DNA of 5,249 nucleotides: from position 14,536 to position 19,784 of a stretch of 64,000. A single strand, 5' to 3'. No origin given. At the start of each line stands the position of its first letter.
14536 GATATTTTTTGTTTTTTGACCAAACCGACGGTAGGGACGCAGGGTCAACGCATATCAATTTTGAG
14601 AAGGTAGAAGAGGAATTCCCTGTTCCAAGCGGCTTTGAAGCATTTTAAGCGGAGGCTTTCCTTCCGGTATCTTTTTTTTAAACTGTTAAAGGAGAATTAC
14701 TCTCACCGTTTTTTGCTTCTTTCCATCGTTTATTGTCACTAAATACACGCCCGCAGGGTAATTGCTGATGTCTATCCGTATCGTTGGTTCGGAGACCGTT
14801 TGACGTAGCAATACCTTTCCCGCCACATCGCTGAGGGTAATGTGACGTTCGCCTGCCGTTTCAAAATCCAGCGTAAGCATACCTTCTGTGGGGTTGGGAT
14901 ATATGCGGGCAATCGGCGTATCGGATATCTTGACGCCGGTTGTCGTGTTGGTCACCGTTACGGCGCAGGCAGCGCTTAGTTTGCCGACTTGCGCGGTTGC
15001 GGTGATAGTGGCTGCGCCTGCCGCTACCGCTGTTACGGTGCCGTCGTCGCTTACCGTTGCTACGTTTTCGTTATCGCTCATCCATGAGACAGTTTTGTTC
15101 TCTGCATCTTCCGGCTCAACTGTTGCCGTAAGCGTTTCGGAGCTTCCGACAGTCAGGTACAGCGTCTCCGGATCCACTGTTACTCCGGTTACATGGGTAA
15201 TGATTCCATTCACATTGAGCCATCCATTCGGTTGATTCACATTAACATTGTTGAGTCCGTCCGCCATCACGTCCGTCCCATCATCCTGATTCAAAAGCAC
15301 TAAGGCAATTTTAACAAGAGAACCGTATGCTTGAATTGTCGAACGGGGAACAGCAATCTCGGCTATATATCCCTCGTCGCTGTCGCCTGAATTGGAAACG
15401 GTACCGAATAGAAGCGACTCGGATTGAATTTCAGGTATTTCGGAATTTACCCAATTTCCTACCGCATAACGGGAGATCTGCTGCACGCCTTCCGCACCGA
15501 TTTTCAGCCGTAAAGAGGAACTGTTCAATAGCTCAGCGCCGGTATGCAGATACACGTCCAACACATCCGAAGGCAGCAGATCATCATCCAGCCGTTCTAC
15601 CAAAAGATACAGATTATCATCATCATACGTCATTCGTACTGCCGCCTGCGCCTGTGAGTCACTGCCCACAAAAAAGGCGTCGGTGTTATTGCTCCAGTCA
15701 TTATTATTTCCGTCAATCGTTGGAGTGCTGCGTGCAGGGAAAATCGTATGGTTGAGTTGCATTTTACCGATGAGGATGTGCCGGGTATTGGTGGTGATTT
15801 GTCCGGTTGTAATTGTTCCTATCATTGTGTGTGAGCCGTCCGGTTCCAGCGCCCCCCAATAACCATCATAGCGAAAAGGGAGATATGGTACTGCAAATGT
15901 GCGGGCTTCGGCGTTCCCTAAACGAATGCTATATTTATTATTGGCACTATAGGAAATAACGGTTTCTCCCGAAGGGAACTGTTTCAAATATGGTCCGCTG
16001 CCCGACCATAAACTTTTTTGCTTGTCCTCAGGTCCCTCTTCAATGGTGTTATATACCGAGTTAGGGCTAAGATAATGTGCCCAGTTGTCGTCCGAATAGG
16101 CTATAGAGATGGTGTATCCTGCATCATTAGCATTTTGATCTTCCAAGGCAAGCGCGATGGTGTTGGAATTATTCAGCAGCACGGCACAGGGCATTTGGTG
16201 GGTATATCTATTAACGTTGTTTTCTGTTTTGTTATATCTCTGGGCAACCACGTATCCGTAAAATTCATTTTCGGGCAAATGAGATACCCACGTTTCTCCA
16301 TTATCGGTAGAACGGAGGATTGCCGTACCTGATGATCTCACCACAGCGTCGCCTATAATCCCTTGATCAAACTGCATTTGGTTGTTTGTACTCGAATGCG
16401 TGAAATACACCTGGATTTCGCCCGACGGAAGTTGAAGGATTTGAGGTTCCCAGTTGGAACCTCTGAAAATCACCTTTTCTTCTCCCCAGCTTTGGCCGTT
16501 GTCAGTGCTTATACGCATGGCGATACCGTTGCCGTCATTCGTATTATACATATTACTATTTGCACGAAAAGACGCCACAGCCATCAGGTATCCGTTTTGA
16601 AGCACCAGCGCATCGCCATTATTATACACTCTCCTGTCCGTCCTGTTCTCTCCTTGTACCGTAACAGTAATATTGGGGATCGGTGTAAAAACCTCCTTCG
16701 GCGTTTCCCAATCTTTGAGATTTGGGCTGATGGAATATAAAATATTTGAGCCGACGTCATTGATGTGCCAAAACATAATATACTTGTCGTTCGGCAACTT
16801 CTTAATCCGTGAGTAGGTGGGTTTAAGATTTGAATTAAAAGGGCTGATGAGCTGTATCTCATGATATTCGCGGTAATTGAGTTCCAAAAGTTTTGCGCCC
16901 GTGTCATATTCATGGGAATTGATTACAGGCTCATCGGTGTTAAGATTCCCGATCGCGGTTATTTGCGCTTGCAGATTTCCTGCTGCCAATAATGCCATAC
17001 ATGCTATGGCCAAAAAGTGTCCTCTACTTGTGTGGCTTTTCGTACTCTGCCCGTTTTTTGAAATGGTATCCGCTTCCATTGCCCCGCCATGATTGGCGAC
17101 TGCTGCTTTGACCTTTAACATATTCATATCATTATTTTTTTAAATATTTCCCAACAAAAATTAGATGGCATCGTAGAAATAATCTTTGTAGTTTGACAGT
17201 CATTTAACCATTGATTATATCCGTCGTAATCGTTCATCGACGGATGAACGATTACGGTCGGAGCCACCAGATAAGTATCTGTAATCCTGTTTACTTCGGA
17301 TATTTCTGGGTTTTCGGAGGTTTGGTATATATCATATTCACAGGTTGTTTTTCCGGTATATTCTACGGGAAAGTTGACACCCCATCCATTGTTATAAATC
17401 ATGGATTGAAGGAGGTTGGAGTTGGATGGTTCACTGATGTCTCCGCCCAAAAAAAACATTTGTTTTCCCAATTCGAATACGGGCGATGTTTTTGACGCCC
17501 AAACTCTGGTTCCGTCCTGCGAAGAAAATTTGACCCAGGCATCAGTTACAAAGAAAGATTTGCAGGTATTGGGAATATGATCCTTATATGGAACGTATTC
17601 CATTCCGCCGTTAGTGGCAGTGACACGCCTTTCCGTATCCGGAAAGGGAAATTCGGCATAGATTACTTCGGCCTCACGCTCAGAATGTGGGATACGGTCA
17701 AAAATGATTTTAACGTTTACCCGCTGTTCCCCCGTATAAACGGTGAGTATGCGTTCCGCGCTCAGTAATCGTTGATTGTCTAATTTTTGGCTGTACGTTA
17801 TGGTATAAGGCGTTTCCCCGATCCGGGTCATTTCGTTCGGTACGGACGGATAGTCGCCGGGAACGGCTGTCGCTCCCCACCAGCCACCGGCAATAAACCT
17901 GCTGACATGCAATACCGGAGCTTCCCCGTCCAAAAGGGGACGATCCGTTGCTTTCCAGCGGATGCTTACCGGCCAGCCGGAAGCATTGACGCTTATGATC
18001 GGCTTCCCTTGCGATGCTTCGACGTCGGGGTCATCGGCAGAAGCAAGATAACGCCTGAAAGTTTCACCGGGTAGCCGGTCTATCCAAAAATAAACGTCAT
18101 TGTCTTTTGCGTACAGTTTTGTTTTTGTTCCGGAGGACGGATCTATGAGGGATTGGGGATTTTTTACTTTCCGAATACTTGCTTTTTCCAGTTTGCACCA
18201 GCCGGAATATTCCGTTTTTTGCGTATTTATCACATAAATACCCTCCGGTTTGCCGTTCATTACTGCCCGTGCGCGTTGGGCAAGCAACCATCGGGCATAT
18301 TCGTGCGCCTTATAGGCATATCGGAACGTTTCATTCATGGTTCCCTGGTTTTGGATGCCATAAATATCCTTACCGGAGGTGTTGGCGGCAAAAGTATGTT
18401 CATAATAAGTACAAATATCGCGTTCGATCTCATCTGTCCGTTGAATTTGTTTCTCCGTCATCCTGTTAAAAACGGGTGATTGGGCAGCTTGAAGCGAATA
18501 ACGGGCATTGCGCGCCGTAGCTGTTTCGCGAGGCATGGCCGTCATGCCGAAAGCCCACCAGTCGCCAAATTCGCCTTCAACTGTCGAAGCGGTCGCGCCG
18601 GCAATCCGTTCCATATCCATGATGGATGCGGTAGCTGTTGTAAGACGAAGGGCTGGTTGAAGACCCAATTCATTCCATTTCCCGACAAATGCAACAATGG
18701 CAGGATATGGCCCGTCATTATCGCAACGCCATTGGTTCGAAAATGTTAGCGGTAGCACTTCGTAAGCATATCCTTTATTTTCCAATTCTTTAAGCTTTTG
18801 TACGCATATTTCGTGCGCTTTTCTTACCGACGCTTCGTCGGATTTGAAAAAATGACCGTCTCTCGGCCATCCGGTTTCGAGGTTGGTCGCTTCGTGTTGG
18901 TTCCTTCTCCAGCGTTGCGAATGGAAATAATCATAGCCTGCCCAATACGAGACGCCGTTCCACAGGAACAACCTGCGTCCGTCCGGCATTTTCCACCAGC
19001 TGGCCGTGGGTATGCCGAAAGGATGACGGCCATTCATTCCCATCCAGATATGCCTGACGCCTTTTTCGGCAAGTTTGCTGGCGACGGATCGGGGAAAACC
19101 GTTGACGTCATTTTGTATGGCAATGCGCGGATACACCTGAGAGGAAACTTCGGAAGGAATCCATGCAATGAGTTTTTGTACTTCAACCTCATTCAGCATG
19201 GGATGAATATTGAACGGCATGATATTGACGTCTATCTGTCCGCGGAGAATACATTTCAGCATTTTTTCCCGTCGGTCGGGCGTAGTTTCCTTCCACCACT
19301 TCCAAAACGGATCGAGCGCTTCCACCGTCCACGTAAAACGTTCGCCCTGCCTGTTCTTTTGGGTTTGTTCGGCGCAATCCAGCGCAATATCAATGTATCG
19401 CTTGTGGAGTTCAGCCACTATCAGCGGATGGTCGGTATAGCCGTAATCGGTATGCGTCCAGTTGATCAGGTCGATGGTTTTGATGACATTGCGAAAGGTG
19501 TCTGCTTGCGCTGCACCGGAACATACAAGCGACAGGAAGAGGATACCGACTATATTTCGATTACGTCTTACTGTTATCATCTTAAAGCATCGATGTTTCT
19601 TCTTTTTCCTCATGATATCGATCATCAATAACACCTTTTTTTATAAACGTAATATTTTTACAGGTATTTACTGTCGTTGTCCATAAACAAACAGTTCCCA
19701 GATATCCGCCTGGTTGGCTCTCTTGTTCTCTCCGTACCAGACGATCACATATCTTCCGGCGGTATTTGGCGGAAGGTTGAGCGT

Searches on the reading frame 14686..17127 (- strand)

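Call 35: search_protein_families(library=pfam, proteins=[window:14686-17127:-], max_evalue=0.001)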
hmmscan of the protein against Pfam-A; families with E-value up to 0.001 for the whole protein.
window:14686-17127:- (813 aa): 5 families
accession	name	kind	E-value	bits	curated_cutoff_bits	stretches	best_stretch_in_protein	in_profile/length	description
PF02368.24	Big_2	-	3.2e-21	75.5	22.8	1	646-723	2-79/79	Bacterial Ig-like domain (group 2)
PF18962.6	Por_Secre_tail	-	7.8e-14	52.2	27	1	742-811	1-74/75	Secretion system C-terminal sorting domain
PF22359.2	Big-like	-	4e-07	30.6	27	1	679-727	2-48/48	Bacterial Ig-like domain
PF06452.16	CBM9_1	-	1.1e-05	25.9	23.4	1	488-638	23-173/185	Carbohydrate family 9 binding domain-like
PF13088.12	BNR_2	-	0.00012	21.9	31.4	1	202-281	18-95/277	BNR repeat-like domain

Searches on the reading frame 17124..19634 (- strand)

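Call 73: search_protein_families(library=pfam, proteins=[window:17124-19634:-], max_evalue=0.001)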
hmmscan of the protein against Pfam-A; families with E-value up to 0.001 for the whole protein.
window:17124-19634:- (836 aa): 1 family
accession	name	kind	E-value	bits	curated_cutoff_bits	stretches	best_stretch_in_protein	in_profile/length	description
PF01074.27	Glyco_hydro_38N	-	7.3e-06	26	25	1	54-339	2-253/270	Glycosyl hydrolases family 38 N-terminal domain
